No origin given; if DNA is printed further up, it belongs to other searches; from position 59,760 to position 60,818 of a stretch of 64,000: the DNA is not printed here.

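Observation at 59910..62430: Stand-alone di-iron MBL-fold (ODP-like) protein translationally coupled to a soluble PAS hybrid histidine kinase, next to ctrA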

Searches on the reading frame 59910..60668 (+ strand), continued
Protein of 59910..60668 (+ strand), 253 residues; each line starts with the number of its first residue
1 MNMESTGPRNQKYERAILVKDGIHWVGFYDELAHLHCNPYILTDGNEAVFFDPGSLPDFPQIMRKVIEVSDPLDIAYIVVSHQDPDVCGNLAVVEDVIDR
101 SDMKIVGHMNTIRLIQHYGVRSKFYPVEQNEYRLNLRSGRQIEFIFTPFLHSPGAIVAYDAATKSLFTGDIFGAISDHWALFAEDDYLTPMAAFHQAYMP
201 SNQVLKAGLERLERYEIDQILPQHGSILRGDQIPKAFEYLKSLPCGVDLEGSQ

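Call 22: find_encoding_contigs(protein=P0090, flank=5000, max_places=3)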
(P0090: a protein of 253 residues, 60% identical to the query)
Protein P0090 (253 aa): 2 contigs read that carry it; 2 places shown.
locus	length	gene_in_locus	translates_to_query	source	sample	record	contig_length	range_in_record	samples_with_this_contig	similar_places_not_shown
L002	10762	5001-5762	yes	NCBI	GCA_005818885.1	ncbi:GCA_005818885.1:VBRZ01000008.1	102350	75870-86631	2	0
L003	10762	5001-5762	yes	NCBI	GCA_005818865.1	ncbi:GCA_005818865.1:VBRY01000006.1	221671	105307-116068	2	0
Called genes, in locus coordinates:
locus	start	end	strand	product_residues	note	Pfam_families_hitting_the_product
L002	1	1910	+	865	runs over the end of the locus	-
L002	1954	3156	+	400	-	PF00155:Aminotran_1_2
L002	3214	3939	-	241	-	-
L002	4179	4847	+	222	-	PF06026:Rib_5-P_isom_A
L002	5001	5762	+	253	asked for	PF19583:ODP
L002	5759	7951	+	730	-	PF00989:PAS (weak), PF13426:PAS_9 (weak), PF00989:PAS (weak), PF08448:PAS_4, PF13426:PAS_9 (weak), PF00512:HisKA, PF02518:HATPase_c, PF00072:Response_reg, +1 more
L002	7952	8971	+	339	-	PF00034:Cytochrom_C (faint), PF03150:CCP_MauG, PF13442:Cytochrome_CBB3 (faint)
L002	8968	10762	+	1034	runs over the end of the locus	PF19443:DAHL, PF00989:PAS, PF13426:PAS_9, PF00989:PAS, PF08448:PAS_4, PF13426:PAS_9, PF08447:PAS_3, PF00512:HisKA, +4 more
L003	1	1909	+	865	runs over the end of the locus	-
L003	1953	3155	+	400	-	PF00155:Aminotran_1_2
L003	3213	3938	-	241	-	-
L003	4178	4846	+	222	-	PF06026:Rib_5-P_isom_A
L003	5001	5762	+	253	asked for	PF19583:ODP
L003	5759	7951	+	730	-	PF00989:PAS (weak), PF13426:PAS_9 (weak), PF00989:PAS (weak), PF08448:PAS_4, PF13426:PAS_9 (weak), PF00512:HisKA (weak), PF02518:HATPase_c, PF00072:Response_reg, +1 more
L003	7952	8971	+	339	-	PF00034:Cytochrom_C (faint), PF03150:CCP_MauG, PF13442:Cytochrome_CBB3 (faint)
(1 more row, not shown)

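Call 24: find_related_loci(query=A1, collection=genome_contigs, flank=6000)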
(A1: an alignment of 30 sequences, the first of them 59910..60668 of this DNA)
Query A1 (253 aa) in genome_contigs; peptide patterns used: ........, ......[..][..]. (x = any residue, [..] = any of these).
139 stretches matched a pattern; 115 encode a relative of the query (tblastn E <= 1e-3); the best 80 are kept; 80 distinct loci.
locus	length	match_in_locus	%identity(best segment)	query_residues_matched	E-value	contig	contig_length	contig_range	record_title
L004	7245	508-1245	61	9-253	6e-109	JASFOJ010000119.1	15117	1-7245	MAG: Gammaproteobacteria bacterium isolate D0819M02metaG_Bin_688 D0819M02metaG_FD_scaffold_916_c1, whole genome shotgun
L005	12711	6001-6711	63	13-249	1e-107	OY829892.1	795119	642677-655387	MAG: Sedimenticolaceae bacterium isolate 6ff8635f-dff1-4316-91b4-0e33d66fd4de genome assembly, chromosome: 2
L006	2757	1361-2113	60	2-251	4e-110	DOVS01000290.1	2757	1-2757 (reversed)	MAG TPA_asm: Betaproteobacteria bacterium isolate UBA9220 contig_255041, whole genome shotgun sequence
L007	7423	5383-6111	62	9-249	3e-105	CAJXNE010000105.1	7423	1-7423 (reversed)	MAG TPA_asm: uncultured Zetaproteobacteria bacterium isolate SRR4023291_bin.5_MetaBAT_v2.12.1_MAG genome assembly, conti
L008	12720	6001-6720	61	13-252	2e-105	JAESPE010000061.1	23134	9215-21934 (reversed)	MAG: gamma proteobacterium endosymbiont of Lamellibrachia anaximandri isolate Eratosthenes 1 61, whole genome shotgun se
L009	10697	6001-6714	63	12-249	2e-105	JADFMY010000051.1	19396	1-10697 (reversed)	MAG: Proteobacteria bacterium isolate B5T3L11 B5T3L11_NODE2496, whole genome shotgun sequence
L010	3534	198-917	62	12-250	8e-107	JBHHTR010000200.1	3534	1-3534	MAG: Thermodesulfobacteriota bacterium isolate S.9.sp3_bin.36 NODE_6840_length_3534_cov_5.478011, whole genome shotgun s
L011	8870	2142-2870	60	10-252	9e-105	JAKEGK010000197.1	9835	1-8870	MAG: Gammaproteobacteria bacterium isolate PMV_4.23 PMV_4.23.k101_1917016, whole genome shotgun sequence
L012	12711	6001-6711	61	13-249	7e-105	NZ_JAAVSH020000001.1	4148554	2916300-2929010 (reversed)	Endosymbiont of Lamellibrachia barhami isolate D756_A12_LB11 HiC_scaffold_1, whole genome shotgun sequence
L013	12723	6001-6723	59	9-249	1e-104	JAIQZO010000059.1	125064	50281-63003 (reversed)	MAG: Candidatus Anammoxibacter sp. isolate OFTM134 OFTM134_58, whole genome shotgun sequence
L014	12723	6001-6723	61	13-253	3e-104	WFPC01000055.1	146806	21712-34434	MAG: Gammaproteobacteria bacterium isolate S012_40 k151_410715, whole genome shotgun sequence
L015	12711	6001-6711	61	13-249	2e-103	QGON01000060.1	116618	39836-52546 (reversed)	MAG: bacterium endosymbiont of Escarpia laminata isolate MRB-2015-B NODE_12_length_116618_cov_16.9111_ID_4525, whole gen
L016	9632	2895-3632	61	9-252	4e-103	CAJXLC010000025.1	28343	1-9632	MAG TPA_asm: uncultured proteobacterium isolate SRR4023291_bin.12_MetaBAT_v2.12.1_MAG genome assembly, contig: NODE_171_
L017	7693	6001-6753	60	6-250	4e-103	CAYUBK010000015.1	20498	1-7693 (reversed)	MAG TPA_asm: uncultured Zetaproteobacteria bacterium isolate SRP216583_co1_128 genome assembly, contig: NODE_2058_length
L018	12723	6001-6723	60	9-249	2e-102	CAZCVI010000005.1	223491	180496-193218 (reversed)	MAG TPA_asm: uncultured Clostridia bacterium isolate binchicken_co113_160 genome assembly, contig: NODE_27_length_223491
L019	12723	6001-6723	58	9-249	9e-103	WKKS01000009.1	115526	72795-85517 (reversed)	MAG: Geobacter sp. isolate H7geo H7geo_contig_9, whole genome shotgun sequence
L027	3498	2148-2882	58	7-249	7e-103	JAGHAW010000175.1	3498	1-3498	MAG: Sulfurimonas sp. isolate AUK240 PB_MBMC_194_c_000000000193, whole genome shotgun sequence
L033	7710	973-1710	59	13-251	1e-98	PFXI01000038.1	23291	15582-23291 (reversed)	MAG: Zetaproteobacteria bacterium CG_4_9_14_3_um_filter_54_145 CG_4_9_14_3_um_filter_150_scaffold_1726_c, whole genome s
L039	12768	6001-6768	57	1-251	4e-98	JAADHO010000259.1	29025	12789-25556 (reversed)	MAG: Deltaproteobacteria bacterium isolate M_MetaBat.197 contig-127_4924, whole genome shotgun sequence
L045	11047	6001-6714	55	13-250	8e-95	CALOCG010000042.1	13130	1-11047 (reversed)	MAG: Nitrospinota bacterium isolate LOGT_bin.0048 genome assembly, contig: contig_101980, whole genome shotgun sequence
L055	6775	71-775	59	16-249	1e-91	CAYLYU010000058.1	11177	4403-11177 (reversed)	MAG TPA_asm: uncultured Zetaproteobacteria bacterium isolate binchicken_co275_171 genome assembly, contig: NODE_9081_len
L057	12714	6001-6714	55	13-249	1e-90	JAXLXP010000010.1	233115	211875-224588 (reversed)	MAG: Candidatus Binatia bacterium isolate STL-DESB4 C2.194.fa-10, whole genome shotgun sequence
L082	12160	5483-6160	43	23-249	6e-63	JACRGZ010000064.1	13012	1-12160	MAG: Nitrospirae bacterium isolate NC_groundwater_1764_Pr3_B-0.1um_46_12 SR-2_scaffold_141_1349687, whole genome shotgun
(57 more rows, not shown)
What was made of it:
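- Hosts are largely redox-gradient organisms: Zetaproteobacteria, tubeworm symbionts, anammox bacteria, Nitrospinota, methanotrophs, magnetotactic bacteria and Sulfurimonas (call 24).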

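Call 33: search_protein_families(library=pfam, proteins=[L010:351-917:+, L039:6747-7349:+, L057:6726-8231:+, L082:6617-8659:+, L019:6738-7142:+, L033:1719-2486:+, L045:6738-7040:+, L055:760-2217:+, L027:2970-3497:+], max_evalue=0.001)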
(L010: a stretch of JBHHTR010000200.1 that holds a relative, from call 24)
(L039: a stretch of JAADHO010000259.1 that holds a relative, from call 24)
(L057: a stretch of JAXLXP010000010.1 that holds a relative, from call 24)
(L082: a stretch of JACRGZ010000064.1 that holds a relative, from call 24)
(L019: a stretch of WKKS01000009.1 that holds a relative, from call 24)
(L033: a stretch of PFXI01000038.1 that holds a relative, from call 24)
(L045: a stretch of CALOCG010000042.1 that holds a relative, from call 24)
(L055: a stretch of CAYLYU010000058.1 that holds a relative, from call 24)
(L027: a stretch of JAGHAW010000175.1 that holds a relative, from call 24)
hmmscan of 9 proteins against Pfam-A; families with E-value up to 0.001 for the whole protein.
L010:351-917:+ (189 aa): 2 families
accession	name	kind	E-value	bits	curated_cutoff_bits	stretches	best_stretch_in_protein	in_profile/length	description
PF19583.5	ODP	-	8.6e-49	166.5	27.2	1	1-164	29-194/194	ODP family beta lactamase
PF00753.33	Lactamase_B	-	8.8e-05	23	22.7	1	8-152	39-186/196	Metallo-beta-lactamase superfamily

L039:6747-7349:+ (201 aa): 0 families

L057:6726-8231:+ (502 aa): 1 family
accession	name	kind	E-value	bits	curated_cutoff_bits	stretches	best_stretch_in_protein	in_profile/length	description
PF14248.12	DUF4345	-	6.1e-18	65.4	26.5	1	374-491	4-117/119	Domain of unknown function (DUF4345)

L082:6617-8659:+ (681 aa): 3 families
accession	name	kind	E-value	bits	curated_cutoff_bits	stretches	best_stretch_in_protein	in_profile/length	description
PF00015.26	MCPsignal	-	6.3e-50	169.8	34.6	1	465-647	3-171/172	Methyl-accepting chemotaxis protein (MCP) signalling domain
PF00672.30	HAMP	-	4.6e-08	33.7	25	1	356-400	10-52/53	HAMP domain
PF04108.17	ATG17_like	-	0.00011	22.3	43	0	391-522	138-277/355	Autophagy protein ATG17-like domain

L019:6738-7142:+ (135 aa): 0 families

L033:1719-2486:+ (256 aa): 4 families
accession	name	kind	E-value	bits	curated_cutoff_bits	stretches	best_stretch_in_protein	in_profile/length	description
PF00989.32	PAS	-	6.1e-14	52.4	22.6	1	114-221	2-111/113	PAS fold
PF13188.13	PAS_8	-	1.5e-07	31.5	21.8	1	113-168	1-56/65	PAS domain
PF08447.18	PAS_3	-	1.7e-06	28.6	25.6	1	135-208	2-75/89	PAS fold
PF08448.16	PAS_4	-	0.00017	22.2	23.1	1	119-222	1-104/110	PAS fold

L045:6738-7040:+ (101 aa): 0 families

L055:760-2217:+ (486 aa): 6 families
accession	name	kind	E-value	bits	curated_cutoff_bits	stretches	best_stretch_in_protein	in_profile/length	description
PF07568.18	HisKA_2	-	4.6e-24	84.8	22.3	1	291-366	1-76/76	Histidine kinase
PF02518.31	HATPase_c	-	2.2e-10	41.4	26.4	1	389-481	5-110/111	Histidine kinase-, DNA gyrase B-, and HSP90-like ATPase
PF07536.20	HWE_HK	-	3.3e-07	31.4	22.8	1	291-345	1-53/83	HWE histidine kinase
PF13185.12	GAF_2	-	2e-06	28.5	28.6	1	122-262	6-135/136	GAF domain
PF01590.32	GAF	-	6.7e-06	27.1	22.4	1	133-259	17-130/133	GAF domain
PF13581.12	HATPase_c_2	-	6.8e-05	23.3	27.4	1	393-462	35-114/127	Histidine kinase-like ATPase domain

L027:2970-3497:+ (176 aa): 1 family
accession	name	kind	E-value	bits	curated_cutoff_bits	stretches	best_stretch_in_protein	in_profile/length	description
PF13173.12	AAA_14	-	1.6e-28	99.7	27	1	4-124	16-129/129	AAA domain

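Call 52: find_related_loci(query=A4, collection=metagenome_contigs, flank=3000)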
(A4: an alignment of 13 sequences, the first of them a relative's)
Query A4 (74 aa) in metagenome_contigs; peptide patterns used: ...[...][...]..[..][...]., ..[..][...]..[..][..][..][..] (x = any residue, [..] = any of these).
62 stretches matched a pattern; 21 encode a relative of the query (tblastn E <= 1e-3); 21 distinct loci.
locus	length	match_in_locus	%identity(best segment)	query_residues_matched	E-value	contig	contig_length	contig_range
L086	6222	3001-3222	95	1-74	2e-42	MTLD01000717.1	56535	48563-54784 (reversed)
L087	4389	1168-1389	72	1-74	3e-32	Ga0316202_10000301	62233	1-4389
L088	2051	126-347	59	1-74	5e-27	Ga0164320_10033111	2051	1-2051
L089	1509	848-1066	60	2-74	7e-26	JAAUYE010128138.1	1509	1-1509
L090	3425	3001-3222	57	1-74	5e-25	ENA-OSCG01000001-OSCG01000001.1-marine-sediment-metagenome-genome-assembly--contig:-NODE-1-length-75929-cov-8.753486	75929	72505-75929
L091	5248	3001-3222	50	1-74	8e-25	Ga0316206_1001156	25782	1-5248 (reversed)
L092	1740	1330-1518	63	2-64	4e-23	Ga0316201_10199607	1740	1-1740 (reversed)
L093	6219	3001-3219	55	2-74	7e-23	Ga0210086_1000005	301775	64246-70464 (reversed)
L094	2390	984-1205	51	1-74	2e-22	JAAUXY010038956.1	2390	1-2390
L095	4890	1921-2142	49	1-74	9e-22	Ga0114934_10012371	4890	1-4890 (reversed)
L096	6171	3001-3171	65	2-58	1e-21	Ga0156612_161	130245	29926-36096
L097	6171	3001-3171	65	2-58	1e-21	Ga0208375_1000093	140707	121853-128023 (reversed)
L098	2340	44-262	48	2-74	6e-21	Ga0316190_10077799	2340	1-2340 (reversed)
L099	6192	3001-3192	52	1-64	8e-19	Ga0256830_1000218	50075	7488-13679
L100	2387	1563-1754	52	1-64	1e-18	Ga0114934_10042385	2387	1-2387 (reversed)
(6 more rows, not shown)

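Call 53: predict_structure(alignment_id=A1)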
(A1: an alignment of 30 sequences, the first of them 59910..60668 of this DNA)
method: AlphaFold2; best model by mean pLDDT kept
length: 253 residues; sequences in the alignment: 30
mean_pLDDT: 88.9   pTM: 0.88
mean pLDDT of the five models: 88.9, 88.8, 87.9, 87.9, 85.7
residues with pLDDT >= 90: 165; 70-90: 70; 50-70: 7; < 50: 11
segments of 3 or more residues with pLDDT < 50: 1-10
pLDDT, mean of each block of 10 residues (from residue 1): 39 85 92 84 97 83 94 96 79 91 96 89 96 98 95 93 96 76 87 90 95 97 93 96 93 60
secondary structure, 60 per line:
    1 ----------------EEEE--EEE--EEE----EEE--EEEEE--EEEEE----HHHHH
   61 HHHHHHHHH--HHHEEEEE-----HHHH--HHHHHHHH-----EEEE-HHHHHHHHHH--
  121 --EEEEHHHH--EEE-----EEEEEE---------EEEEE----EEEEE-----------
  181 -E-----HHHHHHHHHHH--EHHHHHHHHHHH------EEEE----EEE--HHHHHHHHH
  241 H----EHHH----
elements in order: E17-20 E23-25 E28-30 E35-37 E40-44 E47-51 H56-69 E75-79 H85-88 H91-98 E104-107 H109-118 E123-126 H127-130 E133-135 E141-146 E156-160 E165-169 H188-198 H202-212 E219-222 E227-229 H232-241

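Call 57: fold_search(model_id=the predicted structure, library=pdb)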
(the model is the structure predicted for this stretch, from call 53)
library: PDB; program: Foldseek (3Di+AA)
matches with E <= 10: 890; with E <= 0.001: 632
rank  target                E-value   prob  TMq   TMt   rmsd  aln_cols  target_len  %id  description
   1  6qrq_B                5.4e-22  1.00  0.81  0.81   3.0       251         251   31  Apo conformation of chemotaxis sensor ODP (released 2019-06-19)
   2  6qrq_A                6.5e-22  1.00  0.80  0.82   2.5       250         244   32  Apo conformation of chemotaxis sensor ODP (released 2019-06-19)
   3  6qwo_A                1.5e-21  1.00  0.83  0.84   2.6       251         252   31  Zinc-reconstituted ODP from T. maritima (released 2019-06-19)
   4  6qwo_B                2.0e-21  1.00  0.83  0.83   2.6       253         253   31  Zinc-reconstituted ODP from T. maritima (released 2019-06-19)
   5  6qrq_C                4.1e-21  1.00  0.81  0.83   2.7       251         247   31  Apo conformation of chemotaxis sensor ODP (released 2019-06-19)
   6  6qrq_D                9.1e-21  1.00  0.81  0.82   2.7       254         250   31  Apo conformation of chemotaxis sensor ODP (released 2019-06-19)
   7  6r9n_B                2.8e-18  1.00  0.79  0.86   2.8       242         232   28  Peroxy diiron species of chemotaxis sensor ODP (released 2019-06-19)
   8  6r9n_A                4.0e-18  1.00  0.79  0.86   3.0       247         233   28  Peroxy diiron species of chemotaxis sensor ODP (released 2019-06-19)
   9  6qnm_B                8.3e-18  1.00  0.77  0.82   3.4       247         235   27  Apo state of chemotaxis sensor ODP from T. denticola (released 2019-06-19)
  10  6qnm_A                2.7e-17  1.00  0.79  0.82   3.2       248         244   27  Apo state of chemotaxis sensor ODP from T. denticola (released 2019-06-19)
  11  6h0d                  7.6e-17  1.00  0.76  0.49   2.9       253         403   18  Metal soaked Flv1 flavodiiron core from Synechocystis sp. PCC6803 (released 2019-01-30)
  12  7r0f_A                9.7e-17  1.00  0.77  0.50   3.0       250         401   24  Crystal structure of a flavodiiron protein D52K mutant in the oxidized state from Escherichia coli (released 2023-02-15)
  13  5v8s_B                3.3e-16  1.00  0.79  0.52   2.9       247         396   21  Flavo di-iron protein H90D mutant from Thermotoga maritima (released 2017-04-19)
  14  2q9u_B                5.4e-16  1.00  0.81  0.52   2.2       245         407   20  Crystal structure of the flavodiiron protein from Giardia intestinalis (released 2007-12-11)
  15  4dil_A                6.5e-16  1.00  0.79  0.52   2.9       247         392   21  Flavo Di-iron protein H90N mutant from Thermotoga maritima (released 2012-10-17)
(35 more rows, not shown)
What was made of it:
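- On ODP family (Pfam PF19583): Foldseek top 10 hits are all ODP chains (TM 0.77-0.83), ahead of FDP cores (calls 53, 57).
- AF2 model pLDDT 88.9; best PDB matches are ODPs with TM 0.79-0.83 (calls 53, 57). The solved homologues are annotated as chemotaxis sensors (call 57).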
